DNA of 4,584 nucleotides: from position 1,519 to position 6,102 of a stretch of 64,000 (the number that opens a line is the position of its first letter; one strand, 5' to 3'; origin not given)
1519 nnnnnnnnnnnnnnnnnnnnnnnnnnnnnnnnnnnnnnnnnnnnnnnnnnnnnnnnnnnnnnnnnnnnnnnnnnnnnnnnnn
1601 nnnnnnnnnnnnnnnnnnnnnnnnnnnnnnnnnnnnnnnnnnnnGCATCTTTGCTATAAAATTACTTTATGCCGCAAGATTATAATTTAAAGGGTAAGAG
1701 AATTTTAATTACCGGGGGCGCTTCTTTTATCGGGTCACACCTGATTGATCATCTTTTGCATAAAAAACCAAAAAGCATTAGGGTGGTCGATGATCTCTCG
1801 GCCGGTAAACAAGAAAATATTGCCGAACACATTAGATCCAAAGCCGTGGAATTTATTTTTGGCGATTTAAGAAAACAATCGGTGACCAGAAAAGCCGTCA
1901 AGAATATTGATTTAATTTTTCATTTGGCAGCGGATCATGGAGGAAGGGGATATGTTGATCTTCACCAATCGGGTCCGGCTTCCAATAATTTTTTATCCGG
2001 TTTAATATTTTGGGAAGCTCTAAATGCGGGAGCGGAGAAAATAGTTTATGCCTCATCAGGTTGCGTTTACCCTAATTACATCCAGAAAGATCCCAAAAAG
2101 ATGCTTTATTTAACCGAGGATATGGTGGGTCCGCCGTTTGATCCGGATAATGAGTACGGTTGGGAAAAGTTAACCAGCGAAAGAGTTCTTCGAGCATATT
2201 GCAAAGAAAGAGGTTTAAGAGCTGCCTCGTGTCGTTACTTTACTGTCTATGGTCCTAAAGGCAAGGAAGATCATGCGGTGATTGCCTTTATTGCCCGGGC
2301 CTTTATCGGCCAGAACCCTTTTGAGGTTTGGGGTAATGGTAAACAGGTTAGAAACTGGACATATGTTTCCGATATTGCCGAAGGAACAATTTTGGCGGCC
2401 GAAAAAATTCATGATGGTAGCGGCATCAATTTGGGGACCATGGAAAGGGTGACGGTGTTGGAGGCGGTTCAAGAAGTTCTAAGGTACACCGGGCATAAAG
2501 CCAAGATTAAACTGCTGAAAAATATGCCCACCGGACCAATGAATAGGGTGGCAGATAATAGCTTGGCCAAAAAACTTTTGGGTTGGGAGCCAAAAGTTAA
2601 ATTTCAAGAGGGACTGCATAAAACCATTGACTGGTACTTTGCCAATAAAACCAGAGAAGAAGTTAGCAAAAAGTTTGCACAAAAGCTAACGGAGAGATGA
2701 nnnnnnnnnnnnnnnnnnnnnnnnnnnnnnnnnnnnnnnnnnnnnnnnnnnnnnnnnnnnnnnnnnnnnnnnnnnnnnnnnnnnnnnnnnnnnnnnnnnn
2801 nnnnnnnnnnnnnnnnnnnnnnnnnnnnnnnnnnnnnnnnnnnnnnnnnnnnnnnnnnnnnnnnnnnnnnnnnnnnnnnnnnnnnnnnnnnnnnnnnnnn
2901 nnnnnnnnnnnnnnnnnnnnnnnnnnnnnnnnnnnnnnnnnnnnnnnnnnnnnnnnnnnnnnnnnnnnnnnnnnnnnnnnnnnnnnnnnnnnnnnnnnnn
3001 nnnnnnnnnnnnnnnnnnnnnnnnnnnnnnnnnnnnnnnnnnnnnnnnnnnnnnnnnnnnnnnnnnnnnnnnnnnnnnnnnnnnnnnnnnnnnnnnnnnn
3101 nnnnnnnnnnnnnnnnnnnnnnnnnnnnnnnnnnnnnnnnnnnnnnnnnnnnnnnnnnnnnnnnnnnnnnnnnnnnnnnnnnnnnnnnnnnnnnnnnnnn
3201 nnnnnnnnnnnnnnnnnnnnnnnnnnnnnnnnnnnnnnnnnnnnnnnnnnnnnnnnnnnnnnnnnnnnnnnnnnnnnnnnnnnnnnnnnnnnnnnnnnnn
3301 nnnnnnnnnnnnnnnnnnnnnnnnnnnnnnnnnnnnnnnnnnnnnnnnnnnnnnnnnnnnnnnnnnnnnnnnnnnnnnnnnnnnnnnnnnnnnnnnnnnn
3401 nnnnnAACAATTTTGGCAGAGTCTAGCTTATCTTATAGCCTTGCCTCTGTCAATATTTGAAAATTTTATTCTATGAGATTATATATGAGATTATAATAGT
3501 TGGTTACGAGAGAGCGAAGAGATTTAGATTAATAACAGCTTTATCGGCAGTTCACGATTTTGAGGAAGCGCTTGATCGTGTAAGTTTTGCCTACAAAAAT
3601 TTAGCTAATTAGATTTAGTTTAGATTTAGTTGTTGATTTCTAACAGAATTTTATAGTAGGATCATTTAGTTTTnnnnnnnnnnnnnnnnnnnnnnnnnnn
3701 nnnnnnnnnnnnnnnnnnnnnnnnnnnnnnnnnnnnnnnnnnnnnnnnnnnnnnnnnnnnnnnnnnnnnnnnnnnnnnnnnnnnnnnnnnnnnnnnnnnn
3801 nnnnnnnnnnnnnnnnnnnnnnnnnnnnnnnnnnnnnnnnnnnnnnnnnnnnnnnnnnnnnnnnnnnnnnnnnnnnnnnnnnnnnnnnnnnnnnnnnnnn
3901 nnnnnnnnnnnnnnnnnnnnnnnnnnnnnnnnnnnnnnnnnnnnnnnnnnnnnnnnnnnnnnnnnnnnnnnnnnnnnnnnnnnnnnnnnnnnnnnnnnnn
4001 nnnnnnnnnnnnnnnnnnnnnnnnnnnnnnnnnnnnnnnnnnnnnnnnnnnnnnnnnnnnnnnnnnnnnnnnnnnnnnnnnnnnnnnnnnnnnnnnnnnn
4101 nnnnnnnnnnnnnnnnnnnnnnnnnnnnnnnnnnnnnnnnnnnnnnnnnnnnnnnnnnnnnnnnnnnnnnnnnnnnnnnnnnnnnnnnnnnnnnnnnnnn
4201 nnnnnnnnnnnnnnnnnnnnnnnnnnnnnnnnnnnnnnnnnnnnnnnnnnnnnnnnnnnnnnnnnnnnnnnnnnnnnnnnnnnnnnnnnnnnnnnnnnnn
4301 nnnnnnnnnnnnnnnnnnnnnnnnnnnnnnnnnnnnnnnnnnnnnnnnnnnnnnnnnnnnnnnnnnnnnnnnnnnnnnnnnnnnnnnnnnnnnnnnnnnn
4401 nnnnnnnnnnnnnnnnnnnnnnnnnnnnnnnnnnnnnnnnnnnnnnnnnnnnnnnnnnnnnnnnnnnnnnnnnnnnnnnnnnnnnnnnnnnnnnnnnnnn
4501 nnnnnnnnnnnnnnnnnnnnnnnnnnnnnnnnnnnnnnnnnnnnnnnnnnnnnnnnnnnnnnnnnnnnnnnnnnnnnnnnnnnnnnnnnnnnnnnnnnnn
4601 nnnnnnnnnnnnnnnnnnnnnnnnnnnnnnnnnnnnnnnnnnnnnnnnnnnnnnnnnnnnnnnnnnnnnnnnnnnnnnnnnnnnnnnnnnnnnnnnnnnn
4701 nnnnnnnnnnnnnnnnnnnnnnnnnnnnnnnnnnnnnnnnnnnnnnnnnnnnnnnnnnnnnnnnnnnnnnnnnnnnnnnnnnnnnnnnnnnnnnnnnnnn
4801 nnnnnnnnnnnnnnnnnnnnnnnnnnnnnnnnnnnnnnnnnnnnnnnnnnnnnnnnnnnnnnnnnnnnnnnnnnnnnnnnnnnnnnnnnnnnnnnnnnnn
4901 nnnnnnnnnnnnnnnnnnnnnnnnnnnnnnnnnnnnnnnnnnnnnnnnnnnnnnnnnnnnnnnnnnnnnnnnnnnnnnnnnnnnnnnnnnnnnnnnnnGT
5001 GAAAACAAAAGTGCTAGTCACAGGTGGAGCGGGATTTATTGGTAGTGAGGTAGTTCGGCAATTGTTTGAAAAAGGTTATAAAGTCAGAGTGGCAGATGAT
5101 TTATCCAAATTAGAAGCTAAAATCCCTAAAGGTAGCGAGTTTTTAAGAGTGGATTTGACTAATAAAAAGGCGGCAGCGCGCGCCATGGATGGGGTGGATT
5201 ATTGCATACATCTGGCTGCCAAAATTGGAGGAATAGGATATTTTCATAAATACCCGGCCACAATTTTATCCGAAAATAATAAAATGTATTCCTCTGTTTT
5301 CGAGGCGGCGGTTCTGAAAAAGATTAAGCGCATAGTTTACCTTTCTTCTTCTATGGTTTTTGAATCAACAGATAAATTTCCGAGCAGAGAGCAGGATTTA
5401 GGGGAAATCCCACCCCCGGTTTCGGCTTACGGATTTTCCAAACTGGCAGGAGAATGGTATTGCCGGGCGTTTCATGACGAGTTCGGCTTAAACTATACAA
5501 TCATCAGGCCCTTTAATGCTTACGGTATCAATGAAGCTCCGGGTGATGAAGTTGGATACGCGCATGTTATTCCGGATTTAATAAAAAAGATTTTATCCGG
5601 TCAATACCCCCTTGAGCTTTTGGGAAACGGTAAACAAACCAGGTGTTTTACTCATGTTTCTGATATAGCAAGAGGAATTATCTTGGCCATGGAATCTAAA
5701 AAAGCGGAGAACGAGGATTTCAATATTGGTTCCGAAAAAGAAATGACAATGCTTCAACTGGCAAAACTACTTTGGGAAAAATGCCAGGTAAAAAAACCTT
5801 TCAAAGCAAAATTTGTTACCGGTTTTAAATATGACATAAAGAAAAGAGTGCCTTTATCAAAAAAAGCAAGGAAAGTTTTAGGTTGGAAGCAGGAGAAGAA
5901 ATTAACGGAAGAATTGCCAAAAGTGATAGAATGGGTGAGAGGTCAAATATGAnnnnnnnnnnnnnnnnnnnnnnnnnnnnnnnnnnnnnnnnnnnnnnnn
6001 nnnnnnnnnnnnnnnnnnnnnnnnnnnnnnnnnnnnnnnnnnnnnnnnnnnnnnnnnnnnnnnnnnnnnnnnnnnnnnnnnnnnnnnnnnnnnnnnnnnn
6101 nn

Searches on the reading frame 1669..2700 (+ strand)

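Call 14: search_protein_families(library=pfam, proteins=[window:1669-2700:+], max_evalue=0.00001)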
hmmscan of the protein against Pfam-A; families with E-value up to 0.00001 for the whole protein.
window:1669-2700:+ (343 aa): 6 families
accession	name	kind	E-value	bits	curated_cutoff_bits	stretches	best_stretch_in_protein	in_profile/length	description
PF01370.27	Epimerase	-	1.7e-46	159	20.9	1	12-256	1-240/240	NAD dependent epimerase/dehydratase family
PF16363.11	GDP_Man_Dehyd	-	1.5e-34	120.4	27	1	13-319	1-332/332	GDP-mannose 4,6 dehydratase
PF01073.25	3Beta_HSD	-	9.2e-18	64.7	22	1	13-249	1-234/280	3-beta hydroxysteroid dehydrogenase/isomerase family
PF02719.21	Polysacc_synt_2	-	4.5e-10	39.6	20.2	1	12-90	1-88/293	Polysaccharide biosynthesis protein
PF07993.18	NAD_binding_4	-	2.9e-07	30.3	20.1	0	14-195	1-209/258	Male sterility protein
PF04321.23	RmlD_sub_bind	-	2.3e-06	27.4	27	1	11-277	2-234/287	RmlD substrate binding domain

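Call 20: search_protein_families(library=ncbifam, proteins=[window:1669-2700:+], max_evalue=1e-10)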
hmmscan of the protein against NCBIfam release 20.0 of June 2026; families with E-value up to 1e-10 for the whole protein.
window:1669-2700:+ (343 aa): 16 families
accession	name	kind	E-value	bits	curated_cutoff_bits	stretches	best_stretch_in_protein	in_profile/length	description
TIGR01181.1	dTDP_gluc_dehyt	equivalog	1.9e-39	135.7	365.1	1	11-328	1-316/321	dTDP-glucose 4,6-dehydratase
TIGR01179.1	galE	equivalog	1.9e-34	119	262.3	1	11-326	1-328/332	UDP-glucose 4-epimerase GalE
TIGR02197.1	heptose_epim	equivalog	8.2e-27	94.2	274.6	1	12-323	1-313/316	ADP-glyceromanno-heptose 6-epimerase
NF047922.1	GDPFucSynFcl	equivalog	1.2e-26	93.8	500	1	78-328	52-306/308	GDP-L-fucose synthase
NF007582.0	PRK10217.1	equivalog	1.5e-26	93.3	698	1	10-328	2-336/355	dTDP-glucose 4,6-dehydratase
NF007490.0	PRK10084.1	subfamily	4.1e-24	85.2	649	1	11-331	2-342/361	dTDP-glucose 4,6-dehydratase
TIGR04180.1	EDH_00030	hypoth_equivalog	3.1e-22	79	475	1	12-310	1-296/297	NAD-dependent 4,6-dehydratase LegB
NF011728.1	PRK15181.1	equivalog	1.2e-21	77.1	760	1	7-326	13-340/348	Vi polysaccharide biosynthesis UDP-N-acetylglucosaminuronic acid C-4 epimerase TviC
TIGR03466.1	HpnA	hypoth_equivalog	1.4e-18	66.9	367.65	1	11-314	2-284/327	hopanoid-associated sugar epimerase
NF007956.0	PRK10675.1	subfamily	4.5e-16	58.9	394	1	11-323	2-329/338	UDP-glucose 4-epimerase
TIGR02622.1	CDP_4_6_dhtase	equivalog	2.6e-15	56.4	278.45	1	8-337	3-345/352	CDP-glucose 4,6-dehydratase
NF008360.0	PRK11150.1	equivalog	2.9e-13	49.7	452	1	12-280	2-259/310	ADP-glyceromanno-heptose 6-epimerase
NF042422.1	oxyalk_red_OleD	equivalog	7.2e-13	48.6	580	0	11-251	2-222/329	2-alkyl-3-oxoalkanoate reductase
NF043036.1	ErythonDh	equivalog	2e-12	47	325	1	11-278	2-270/321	D-erythronate dehydrogenase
NF008872.0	PRK11908.1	equivalog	1.8e-11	43.7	294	0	10-328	2-340/349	bifunctional UDP-4-keto-pentose/UDP-xylose synthase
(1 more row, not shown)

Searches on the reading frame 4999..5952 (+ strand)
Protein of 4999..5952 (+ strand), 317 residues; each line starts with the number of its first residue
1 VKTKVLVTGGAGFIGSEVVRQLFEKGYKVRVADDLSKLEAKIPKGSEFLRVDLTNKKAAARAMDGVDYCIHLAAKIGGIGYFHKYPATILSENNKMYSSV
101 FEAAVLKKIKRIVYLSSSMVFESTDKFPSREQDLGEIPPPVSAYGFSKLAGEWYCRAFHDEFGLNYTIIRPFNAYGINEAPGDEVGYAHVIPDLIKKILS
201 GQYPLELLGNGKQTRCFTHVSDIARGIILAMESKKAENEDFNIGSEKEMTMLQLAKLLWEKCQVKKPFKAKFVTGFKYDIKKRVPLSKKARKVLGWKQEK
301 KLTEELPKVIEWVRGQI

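Call 14: search_protein_families(library=pfam, proteins=[window:4999-5952:+], max_evalue=0.00001)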
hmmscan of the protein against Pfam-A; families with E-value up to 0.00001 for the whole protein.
window:4999-5952:+ (317 aa): 8 families
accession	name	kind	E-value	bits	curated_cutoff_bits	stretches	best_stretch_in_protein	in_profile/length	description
PF01370.27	Epimerase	-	2.6e-59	201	20.9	1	5-244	1-240/240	NAD dependent epimerase/dehydratase family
PF16363.11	GDP_Man_Dehyd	-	5.9e-39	134.9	27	1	6-304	1-327/332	GDP-mannose 4,6 dehydratase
PF01073.25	3Beta_HSD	-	7.2e-16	58.5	22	1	6-232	1-230/280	3-beta hydroxysteroid dehydrogenase/isomerase family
PF04321.23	RmlD_sub_bind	-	4.1e-14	52.8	27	1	4-266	2-235/287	RmlD substrate binding domain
PF13460.12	NAD_binding_10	-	1.6e-13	51.4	27.2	1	9-172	1-144/184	NAD(P)H-binding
PF02719.21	Polysacc_synt_2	-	1.1e-08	35.1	20.2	1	5-265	1-250/293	Polysaccharide biosynthesis protein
PF05368.20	NmrA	-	3.6e-08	33.8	27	1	1-117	1-107/298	NmrA-like family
PF07993.18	NAD_binding_4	-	6.9e-08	32.4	20.1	0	58-176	81-209/258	Male sterility protein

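Call 20: search_protein_families(library=ncbifam, proteins=[window:4999-5952:+], max_evalue=1e-10)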
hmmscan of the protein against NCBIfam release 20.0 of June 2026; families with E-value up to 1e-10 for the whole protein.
window:4999-5952:+ (317 aa): 16 families
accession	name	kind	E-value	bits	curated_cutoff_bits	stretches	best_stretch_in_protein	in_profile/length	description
NF047922.1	GDPFucSynFcl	equivalog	1.4e-35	123.3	500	1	2-312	2-300/308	GDP-L-fucose synthase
TIGR04180.1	EDH_00030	hypoth_equivalog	6.6e-35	120.6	475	1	5-297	1-293/297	NAD-dependent 4,6-dehydratase LegB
TIGR01179.1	galE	equivalog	1.2e-33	116.4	262.3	1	4-313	1-325/332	UDP-glucose 4-epimerase GalE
TIGR01181.1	dTDP_gluc_dehyt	equivalog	1.3e-27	96.8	365.1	1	4-313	1-311/321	dTDP-glucose 4,6-dehydratase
TIGR03466.1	HpnA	hypoth_equivalog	2.8e-25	88.9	367.65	1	4-266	2-250/327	hopanoid-associated sugar epimerase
TIGR02197.1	heptose_epim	equivalog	6.4e-22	78.1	274.6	1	5-266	1-264/316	ADP-glyceromanno-heptose 6-epimerase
NF008872.0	PRK11908.1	equivalog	3e-19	69.3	294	1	3-316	2-338/349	bifunctional UDP-4-keto-pentose/UDP-xylose synthase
NF005998.1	PRK08125.1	equivalog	2.4e-17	62.6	777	1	2-312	315-648/649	bifunctional UDP-4-amino-4-deoxy-L-arabinose formyltransferase/UDP-glucuronic acid oxidase ArnA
NF042422.1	oxyalk_red_OleD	equivalog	3.6e-17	62.7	580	1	4-232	2-216/329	2-alkyl-3-oxoalkanoate reductase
NF041293.1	G6PDh_Azf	equivalog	1.2e-16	60.9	400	1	1-170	1-178/252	NAD-dependent glucose-6-phosphate dehydrogenase Azf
NF007582.0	PRK10217.1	equivalog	9.2e-16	57.9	698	1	4-312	3-330/355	dTDP-glucose 4,6-dehydratase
NF007956.0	PRK10675.1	subfamily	1.5e-15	57.2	394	1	4-312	2-328/338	UDP-glucose 4-epimerase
NF011728.1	PRK15181.1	equivalog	3.2e-14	52.7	760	1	4-247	17-267/348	Vi polysaccharide biosynthesis UDP-N-acetylglucosaminuronic acid C-4 epimerase TviC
NF007490.0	PRK10084.1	subfamily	4.2e-14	52.3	649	0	140-313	163-334/361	dTDP-glucose 4,6-dehydratase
NF008360.0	PRK11150.1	equivalog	7.3e-14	51.7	452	1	5-255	2-247/310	ADP-glyceromanno-heptose 6-epimerase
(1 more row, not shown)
